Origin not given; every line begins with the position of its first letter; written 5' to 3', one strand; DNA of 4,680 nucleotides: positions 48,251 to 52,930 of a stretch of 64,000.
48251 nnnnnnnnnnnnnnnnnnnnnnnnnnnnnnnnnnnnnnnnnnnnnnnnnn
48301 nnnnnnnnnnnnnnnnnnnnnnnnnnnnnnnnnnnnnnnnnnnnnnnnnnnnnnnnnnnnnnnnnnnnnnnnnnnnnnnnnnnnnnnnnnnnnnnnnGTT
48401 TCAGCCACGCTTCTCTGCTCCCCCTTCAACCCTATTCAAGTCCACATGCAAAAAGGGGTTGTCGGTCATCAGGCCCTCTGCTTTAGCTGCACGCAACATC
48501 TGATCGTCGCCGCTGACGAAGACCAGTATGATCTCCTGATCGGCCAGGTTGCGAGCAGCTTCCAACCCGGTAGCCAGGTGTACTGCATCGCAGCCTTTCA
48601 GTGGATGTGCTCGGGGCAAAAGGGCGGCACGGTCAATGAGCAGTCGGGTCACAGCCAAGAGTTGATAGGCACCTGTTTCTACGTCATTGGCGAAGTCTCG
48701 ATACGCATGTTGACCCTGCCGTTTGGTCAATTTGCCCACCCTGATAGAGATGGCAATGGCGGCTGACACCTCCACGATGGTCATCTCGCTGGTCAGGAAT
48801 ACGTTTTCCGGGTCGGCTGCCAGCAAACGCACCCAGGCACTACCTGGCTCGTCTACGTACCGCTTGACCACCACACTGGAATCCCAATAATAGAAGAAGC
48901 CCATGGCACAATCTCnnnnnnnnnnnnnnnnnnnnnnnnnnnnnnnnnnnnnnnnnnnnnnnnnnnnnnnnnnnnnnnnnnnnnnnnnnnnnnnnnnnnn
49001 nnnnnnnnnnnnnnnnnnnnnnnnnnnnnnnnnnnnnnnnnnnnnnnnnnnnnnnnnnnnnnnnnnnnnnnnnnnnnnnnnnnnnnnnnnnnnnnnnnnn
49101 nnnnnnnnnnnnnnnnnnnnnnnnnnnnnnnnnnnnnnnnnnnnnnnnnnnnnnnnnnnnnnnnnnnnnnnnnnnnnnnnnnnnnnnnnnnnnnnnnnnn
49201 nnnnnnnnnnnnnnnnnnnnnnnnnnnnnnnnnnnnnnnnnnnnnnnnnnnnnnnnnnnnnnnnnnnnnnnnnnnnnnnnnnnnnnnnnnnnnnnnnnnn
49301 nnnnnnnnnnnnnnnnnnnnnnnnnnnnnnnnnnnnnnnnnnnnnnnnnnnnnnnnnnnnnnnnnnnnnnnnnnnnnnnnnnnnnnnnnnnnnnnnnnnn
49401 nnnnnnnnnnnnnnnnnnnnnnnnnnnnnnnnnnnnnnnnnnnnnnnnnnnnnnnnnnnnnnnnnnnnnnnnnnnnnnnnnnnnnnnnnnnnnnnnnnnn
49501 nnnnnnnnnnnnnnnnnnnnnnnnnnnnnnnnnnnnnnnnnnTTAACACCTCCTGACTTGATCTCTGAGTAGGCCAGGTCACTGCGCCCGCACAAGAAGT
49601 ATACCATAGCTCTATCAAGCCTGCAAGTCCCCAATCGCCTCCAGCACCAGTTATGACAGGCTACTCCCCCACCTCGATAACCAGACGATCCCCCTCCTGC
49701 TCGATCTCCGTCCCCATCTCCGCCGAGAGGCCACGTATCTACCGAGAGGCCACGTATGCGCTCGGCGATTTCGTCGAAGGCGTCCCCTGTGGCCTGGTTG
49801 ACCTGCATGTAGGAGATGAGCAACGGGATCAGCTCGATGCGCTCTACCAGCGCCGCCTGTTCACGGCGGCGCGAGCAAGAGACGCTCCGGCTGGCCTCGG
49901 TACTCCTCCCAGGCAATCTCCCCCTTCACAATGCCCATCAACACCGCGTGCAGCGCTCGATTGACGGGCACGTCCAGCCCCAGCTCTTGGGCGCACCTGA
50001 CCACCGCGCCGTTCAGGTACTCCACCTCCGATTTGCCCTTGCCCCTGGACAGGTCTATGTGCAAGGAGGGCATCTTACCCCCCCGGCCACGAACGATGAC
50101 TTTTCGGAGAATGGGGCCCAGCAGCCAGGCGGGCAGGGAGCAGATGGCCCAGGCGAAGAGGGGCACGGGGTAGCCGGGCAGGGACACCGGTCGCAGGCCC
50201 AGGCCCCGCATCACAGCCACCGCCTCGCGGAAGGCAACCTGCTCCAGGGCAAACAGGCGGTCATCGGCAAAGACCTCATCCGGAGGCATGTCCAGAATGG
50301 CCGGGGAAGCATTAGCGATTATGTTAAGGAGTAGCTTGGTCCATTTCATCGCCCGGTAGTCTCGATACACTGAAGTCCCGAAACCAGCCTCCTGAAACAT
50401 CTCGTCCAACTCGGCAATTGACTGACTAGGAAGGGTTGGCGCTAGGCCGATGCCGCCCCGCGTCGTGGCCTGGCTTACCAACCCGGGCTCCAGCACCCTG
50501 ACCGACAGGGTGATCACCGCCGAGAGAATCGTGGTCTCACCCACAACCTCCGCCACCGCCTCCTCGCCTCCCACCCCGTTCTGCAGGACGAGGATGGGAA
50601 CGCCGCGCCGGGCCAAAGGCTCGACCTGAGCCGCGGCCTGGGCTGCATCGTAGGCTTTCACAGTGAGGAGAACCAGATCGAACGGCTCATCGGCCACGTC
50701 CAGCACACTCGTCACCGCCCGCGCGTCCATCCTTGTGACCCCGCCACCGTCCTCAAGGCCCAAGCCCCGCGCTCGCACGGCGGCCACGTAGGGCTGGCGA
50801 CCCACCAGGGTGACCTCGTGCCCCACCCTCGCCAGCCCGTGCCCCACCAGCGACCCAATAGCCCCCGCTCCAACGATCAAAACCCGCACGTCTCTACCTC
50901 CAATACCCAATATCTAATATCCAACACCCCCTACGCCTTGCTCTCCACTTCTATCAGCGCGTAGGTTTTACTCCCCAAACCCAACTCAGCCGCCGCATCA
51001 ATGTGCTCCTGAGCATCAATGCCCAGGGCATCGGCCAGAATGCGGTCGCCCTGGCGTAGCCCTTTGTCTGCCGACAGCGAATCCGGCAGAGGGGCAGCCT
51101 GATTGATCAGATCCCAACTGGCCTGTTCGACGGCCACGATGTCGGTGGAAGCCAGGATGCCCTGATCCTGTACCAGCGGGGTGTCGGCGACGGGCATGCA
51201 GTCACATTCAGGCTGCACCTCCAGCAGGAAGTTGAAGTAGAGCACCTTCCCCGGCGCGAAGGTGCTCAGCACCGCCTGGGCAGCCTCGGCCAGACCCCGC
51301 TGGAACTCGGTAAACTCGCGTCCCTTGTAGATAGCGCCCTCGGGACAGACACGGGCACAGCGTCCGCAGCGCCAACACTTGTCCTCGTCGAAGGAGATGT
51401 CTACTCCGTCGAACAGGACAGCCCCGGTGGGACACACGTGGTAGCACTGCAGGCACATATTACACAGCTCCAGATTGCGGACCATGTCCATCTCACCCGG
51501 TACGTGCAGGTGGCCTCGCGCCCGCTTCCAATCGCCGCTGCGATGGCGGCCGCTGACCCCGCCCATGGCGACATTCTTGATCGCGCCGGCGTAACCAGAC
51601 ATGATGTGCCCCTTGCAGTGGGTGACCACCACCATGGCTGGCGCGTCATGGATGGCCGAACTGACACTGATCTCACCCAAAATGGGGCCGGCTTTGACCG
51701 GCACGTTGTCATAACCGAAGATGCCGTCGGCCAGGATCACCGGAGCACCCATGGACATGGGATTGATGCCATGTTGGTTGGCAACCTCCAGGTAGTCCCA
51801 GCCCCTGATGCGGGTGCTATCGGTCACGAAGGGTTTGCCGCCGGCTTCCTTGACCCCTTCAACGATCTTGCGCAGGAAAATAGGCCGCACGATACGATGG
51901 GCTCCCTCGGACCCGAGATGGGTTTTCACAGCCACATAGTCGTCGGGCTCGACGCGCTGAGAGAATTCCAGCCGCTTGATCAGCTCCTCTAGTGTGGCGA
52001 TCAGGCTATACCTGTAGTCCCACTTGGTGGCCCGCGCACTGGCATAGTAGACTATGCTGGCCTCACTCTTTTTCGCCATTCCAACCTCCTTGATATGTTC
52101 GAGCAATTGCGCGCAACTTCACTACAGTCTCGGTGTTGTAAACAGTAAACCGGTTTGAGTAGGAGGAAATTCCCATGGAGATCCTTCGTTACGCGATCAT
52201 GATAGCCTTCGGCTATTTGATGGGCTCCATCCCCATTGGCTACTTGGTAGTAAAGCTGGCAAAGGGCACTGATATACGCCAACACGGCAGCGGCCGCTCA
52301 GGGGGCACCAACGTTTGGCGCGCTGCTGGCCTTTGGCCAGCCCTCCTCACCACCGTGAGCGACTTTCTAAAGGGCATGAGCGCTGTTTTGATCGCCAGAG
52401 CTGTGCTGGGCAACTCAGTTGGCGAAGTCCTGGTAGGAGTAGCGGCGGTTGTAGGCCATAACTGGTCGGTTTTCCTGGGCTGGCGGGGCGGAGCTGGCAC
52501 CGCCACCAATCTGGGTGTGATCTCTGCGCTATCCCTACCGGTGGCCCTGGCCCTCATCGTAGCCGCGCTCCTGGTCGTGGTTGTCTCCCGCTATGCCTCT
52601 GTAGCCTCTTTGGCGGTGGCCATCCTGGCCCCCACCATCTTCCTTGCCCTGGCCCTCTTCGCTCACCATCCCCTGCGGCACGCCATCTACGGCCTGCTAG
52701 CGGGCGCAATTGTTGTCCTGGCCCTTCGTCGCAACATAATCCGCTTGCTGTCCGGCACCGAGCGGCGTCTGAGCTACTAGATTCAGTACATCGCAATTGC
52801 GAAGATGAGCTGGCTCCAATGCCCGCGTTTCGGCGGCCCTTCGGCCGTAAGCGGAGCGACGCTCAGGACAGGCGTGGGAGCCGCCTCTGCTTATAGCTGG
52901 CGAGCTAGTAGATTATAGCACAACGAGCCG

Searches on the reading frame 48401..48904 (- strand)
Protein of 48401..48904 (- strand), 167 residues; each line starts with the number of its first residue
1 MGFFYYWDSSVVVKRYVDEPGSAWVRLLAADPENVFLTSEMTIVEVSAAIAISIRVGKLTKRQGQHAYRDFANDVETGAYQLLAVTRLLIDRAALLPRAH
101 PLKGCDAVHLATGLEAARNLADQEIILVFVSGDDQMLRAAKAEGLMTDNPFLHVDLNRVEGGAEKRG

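Call 9: search_protein_families(library=pfam, proteins=[window:48401-48904:-], max_evalue=0.001)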
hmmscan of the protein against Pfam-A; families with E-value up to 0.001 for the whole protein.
window:48401-48904:- (167 aa): 1 family
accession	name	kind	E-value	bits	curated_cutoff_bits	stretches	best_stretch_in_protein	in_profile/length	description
PF01850.27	PIN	-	4.7e-07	30.9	23.6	1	5-119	1-106/120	PIN domain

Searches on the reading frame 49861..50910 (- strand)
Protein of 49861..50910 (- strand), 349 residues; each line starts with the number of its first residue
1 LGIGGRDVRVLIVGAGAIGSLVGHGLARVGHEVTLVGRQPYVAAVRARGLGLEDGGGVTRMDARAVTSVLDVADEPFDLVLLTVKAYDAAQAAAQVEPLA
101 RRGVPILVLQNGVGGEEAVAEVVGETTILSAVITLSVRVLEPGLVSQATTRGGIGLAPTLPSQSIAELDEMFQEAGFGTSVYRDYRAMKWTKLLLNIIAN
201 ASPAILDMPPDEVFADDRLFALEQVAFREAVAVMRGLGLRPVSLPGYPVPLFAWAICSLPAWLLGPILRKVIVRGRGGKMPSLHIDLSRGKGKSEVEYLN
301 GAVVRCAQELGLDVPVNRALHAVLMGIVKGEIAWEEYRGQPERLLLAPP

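Call 9: search_protein_families(library=pfam, proteins=[window:49861-50910:-], max_evalue=0.001)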
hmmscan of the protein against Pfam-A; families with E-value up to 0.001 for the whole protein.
window:49861-50910:- (349 aa): 4 families
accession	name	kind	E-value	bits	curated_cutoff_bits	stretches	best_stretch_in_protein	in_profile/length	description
PF02558.23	ApbA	-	2.4e-34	118.6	22.2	1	10-152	1-141/150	Ketopantoate reductase PanE/ApbA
PF08546.17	ApbA_C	-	8.4e-19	68.6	22.7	1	184-326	1-123/125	Ketopantoate reductase PanE/ApbA C terminal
PF00070.33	Pyr_redox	-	0.0002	22.2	22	1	9-42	1-34/82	Pyridine nucleotide-disulphide oxidoreductase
PF03807.23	F420_oxidored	-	0.00035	21.5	21.6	1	10-98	2-81/94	NADP oxidoreductase coenzyme F420-dependent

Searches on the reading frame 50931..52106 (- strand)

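Call 9: search_protein_families(library=pfam, proteins=[window:50931-52106:-], max_evalue=0.001)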
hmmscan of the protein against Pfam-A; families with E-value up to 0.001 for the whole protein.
window:50931-52106:- (391 aa): 14 families
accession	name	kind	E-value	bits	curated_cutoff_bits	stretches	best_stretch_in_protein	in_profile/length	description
PF04015.17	DUF362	-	3.2e-42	145.3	24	1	58-331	1-199/200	Domain of unknown function (DUF362)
PF00037.32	Fer4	-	3.4e-15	55.6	21.1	2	238-260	2-24/24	4Fe-4S binding domain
PF13237.11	Fer4_10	-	1e-10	41.8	25.5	2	208-255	2-53/53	4Fe-4S dicluster domain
PF12837.12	Fer4_6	-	2.2e-10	40.4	25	1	237-259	2-24/24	4Fe-4S binding domain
PF12838.12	Fer4_7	-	2.9e-09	37.7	27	1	215-258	2-52/52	4Fe-4S dicluster domain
PF13484.11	Fer4_16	-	3e-08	34.7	30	1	243-264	1-21/66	4Fe-4S double cluster binding domain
PF13183.11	Fer4_8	-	1.3e-07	32.4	27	0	242-263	3-24/68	4Fe-4S dicluster domain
PF13187.11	Fer4_9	-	3e-07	30.8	27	1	215-259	2-52/52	4Fe-4S dicluster domain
PF25160.1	LdpA_Fe-S-bd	-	1.9e-06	28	27.6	1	221-260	9-44/49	LdpA Fe-S cluster-binding domain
PF12797.12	Fer4_2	-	2.9e-06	27.3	24.5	0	238-256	4-22/22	4Fe-4S binding domain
PF12798.12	Fer4_3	-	3.9e-05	24.6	27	0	244-258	1-15/15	4Fe-4S binding domain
PF12800.12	Fer4_4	-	5.5e-05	23.6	24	0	242-257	2-17/17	4Fe-4S binding domain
PF14697.11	Fer4_21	-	5.8e-05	23.6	35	1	213-259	6-57/59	4Fe-4S dicluster domain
PF13534.11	Fer4_17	-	0.00019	22.3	22.2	0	242-257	44-59/61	4Fe-4S dicluster domain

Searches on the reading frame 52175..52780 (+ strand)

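Call 9: search_protein_families(library=pfam, proteins=[window:52175-52780:+], max_evalue=0.001)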
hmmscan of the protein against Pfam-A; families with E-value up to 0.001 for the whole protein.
window:52175-52780:+ (201 aa): 1 family
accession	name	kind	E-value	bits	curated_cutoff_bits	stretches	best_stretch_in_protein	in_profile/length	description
PF02660.20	G3P_acyltransf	-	6.2e-43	147.2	24.1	1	12-191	1-164/164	Glycerol-3-phosphate acyltransferase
